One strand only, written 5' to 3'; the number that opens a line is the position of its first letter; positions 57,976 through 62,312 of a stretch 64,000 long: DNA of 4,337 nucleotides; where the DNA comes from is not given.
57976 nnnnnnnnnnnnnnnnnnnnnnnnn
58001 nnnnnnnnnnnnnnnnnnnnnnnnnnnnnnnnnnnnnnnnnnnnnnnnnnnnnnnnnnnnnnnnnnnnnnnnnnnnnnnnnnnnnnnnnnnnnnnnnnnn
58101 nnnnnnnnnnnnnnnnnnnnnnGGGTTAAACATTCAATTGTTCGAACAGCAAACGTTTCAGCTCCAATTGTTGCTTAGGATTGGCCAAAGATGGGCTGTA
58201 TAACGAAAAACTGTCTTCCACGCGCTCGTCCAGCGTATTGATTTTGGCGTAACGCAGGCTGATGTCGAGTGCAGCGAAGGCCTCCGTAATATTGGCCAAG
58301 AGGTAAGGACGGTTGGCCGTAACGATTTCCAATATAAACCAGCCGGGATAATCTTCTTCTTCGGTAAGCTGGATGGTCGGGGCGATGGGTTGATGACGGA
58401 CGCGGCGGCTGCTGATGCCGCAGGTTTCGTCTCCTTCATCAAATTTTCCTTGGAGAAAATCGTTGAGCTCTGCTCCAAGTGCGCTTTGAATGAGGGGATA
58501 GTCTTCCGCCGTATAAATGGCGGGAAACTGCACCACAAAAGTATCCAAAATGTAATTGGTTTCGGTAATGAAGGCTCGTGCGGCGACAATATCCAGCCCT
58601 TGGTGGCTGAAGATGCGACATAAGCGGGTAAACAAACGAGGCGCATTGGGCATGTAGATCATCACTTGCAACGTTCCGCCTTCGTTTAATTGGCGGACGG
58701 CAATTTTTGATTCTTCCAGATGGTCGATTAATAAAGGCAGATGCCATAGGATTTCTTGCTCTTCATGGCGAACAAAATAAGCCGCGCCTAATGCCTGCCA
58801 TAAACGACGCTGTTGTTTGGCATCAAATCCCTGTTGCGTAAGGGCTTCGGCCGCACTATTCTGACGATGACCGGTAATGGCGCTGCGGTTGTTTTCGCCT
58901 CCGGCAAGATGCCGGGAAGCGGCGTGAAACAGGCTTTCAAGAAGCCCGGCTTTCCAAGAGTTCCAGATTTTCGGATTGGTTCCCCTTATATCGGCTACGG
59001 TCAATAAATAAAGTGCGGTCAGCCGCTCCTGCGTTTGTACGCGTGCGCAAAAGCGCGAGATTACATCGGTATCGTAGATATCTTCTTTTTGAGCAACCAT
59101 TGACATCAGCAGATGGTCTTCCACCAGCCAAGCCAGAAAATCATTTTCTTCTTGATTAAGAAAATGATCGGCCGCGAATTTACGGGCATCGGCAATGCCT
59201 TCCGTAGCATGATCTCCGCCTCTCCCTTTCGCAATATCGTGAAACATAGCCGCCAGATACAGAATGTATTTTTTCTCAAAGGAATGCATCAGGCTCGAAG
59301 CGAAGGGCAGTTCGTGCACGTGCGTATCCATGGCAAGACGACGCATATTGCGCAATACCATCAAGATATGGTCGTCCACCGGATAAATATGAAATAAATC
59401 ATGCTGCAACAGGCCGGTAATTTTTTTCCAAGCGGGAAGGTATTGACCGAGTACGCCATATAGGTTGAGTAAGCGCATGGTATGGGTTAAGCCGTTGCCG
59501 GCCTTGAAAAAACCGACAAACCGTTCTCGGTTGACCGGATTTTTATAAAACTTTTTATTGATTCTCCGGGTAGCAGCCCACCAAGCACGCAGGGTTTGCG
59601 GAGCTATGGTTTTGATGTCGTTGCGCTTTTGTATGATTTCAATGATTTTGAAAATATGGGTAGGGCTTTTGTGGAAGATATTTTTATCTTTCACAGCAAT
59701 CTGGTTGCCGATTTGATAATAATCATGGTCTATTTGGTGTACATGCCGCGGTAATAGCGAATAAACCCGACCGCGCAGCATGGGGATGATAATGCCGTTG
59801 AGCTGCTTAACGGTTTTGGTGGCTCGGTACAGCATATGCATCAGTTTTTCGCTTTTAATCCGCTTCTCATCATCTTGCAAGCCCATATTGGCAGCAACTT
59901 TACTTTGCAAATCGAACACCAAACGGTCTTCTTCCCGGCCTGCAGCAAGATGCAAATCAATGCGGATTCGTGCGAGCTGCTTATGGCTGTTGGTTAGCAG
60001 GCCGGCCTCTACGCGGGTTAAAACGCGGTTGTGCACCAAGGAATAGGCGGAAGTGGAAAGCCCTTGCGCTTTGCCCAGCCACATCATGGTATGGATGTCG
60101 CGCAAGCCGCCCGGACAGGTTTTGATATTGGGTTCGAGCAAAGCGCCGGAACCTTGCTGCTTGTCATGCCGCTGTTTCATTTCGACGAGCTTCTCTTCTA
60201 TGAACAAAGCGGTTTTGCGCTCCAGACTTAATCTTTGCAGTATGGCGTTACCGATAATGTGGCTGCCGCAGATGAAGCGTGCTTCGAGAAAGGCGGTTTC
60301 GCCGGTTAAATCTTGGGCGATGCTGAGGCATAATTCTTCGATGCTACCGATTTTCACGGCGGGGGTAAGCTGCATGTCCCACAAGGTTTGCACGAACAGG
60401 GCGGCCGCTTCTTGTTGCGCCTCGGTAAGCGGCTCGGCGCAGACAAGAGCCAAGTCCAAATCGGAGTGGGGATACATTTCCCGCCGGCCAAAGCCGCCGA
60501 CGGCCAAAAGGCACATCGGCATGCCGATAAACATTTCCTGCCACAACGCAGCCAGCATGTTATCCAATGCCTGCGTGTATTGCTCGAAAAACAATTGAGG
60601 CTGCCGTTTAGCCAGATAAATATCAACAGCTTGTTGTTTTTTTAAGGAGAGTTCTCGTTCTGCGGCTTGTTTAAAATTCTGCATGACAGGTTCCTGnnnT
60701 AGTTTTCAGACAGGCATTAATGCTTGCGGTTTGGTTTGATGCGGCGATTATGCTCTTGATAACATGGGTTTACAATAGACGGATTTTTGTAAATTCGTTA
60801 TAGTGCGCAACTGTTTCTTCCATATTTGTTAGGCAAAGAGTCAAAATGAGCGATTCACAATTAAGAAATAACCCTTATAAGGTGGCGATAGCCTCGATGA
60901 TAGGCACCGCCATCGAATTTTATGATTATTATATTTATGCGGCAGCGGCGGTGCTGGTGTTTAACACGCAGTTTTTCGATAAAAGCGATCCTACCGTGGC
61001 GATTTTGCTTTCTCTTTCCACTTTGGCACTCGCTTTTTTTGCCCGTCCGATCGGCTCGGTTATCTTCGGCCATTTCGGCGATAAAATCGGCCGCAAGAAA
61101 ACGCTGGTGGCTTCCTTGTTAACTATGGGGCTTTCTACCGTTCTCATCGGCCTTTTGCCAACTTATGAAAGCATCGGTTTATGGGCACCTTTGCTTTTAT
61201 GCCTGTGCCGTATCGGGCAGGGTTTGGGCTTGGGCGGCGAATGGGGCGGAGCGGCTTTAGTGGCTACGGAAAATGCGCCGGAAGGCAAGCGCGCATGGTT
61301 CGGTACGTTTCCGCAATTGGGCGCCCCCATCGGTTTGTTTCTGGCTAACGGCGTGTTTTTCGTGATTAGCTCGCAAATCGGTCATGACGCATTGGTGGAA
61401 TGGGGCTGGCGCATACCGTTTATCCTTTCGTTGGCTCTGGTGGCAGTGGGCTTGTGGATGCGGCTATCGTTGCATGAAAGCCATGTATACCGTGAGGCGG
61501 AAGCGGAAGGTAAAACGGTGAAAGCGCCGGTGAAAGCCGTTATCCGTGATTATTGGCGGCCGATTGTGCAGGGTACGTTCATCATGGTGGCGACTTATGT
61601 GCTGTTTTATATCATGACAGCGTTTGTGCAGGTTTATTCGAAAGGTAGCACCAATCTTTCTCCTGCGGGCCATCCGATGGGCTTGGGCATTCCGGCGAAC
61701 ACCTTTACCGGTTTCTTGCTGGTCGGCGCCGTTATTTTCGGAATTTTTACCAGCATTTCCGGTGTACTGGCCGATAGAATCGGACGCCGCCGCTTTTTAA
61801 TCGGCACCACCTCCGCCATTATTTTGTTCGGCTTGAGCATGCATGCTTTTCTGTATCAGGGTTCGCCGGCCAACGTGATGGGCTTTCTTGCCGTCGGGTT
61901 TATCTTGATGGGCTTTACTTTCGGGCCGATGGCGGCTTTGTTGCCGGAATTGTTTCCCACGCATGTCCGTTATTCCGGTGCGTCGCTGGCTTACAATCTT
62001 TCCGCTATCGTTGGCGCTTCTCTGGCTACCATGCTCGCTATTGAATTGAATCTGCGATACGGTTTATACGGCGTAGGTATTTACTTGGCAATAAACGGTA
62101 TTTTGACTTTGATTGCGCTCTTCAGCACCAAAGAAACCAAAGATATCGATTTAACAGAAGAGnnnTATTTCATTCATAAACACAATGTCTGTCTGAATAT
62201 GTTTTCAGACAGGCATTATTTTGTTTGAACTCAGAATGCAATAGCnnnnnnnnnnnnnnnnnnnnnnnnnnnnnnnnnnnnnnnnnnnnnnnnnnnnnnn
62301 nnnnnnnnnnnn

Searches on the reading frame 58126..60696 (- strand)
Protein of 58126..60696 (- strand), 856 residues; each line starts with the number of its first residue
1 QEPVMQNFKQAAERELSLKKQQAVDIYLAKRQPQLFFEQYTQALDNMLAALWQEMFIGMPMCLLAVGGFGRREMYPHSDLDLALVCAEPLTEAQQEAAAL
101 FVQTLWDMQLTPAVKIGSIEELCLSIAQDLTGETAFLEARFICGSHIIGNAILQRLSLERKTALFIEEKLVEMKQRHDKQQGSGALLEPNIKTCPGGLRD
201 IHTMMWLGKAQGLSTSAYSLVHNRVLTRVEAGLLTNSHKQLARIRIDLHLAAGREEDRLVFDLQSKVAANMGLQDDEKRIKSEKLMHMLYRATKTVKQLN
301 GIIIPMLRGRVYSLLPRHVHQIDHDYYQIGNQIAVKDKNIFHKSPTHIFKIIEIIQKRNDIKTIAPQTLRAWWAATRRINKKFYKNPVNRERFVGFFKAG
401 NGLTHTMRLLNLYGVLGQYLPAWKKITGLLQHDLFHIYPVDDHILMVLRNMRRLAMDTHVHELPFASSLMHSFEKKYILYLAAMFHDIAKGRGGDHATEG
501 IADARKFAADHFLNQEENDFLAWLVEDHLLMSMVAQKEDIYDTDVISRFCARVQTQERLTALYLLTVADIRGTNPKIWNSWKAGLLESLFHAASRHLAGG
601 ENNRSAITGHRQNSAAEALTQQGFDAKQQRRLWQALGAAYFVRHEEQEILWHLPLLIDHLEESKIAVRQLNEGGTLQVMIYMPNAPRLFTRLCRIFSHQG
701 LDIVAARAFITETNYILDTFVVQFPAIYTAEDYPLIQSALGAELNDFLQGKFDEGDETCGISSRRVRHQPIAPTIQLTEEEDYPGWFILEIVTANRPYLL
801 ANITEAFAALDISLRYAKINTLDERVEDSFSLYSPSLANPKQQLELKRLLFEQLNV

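Call 31: search_protein_families(library=pfam, proteins=[window:58126-60696:-], max_evalue=0.00001)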
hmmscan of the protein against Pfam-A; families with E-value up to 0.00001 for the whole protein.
window:58126-60696:- (856 aa): 4 families
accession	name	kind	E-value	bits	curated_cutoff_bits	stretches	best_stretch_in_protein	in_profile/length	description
PF08335.16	GlnD_UR_UTase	-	5e-37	127.5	21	1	165-303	2-140/141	GlnD PII-uridylyltransferase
PF01966.28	HD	-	3.7e-08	34.1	22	1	440-544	1-93/116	HD domain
PF01842.31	ACT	-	5.2e-08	33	27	0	788-825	2-39/66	ACT domain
PF03445.19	DUF294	-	5.9e-06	26.6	21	0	57-104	46-93/138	Putative nucleotidyltransferase DUF294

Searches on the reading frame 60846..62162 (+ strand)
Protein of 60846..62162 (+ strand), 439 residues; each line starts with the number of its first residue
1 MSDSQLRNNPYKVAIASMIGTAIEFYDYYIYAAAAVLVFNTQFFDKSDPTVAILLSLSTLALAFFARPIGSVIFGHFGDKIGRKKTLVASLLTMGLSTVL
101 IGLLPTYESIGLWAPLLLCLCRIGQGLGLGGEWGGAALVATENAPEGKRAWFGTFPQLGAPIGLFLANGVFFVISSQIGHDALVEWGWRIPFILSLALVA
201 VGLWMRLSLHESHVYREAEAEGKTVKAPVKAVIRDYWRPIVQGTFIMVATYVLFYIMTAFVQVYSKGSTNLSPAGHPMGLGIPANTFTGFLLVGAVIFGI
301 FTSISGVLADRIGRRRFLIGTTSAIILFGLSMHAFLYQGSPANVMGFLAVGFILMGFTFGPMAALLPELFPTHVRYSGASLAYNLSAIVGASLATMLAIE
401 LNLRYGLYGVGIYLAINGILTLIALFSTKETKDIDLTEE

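Call 31: search_protein_families(library=pfam, proteins=[window:60846-62162:+], max_evalue=0.00001)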
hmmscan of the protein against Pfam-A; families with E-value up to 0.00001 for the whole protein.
window:60846-62162:+ (439 aa): 2 families
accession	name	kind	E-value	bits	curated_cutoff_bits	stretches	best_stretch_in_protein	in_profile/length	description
PF00083.30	Sugar_tr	-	1.4e-36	126.8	22.3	1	14-438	3-447/452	Sugar (and other) transporter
PF07690.21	MFS_1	-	8.1e-31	107.6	33.4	1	18-381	2-334/347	Major Facilitator Superfamily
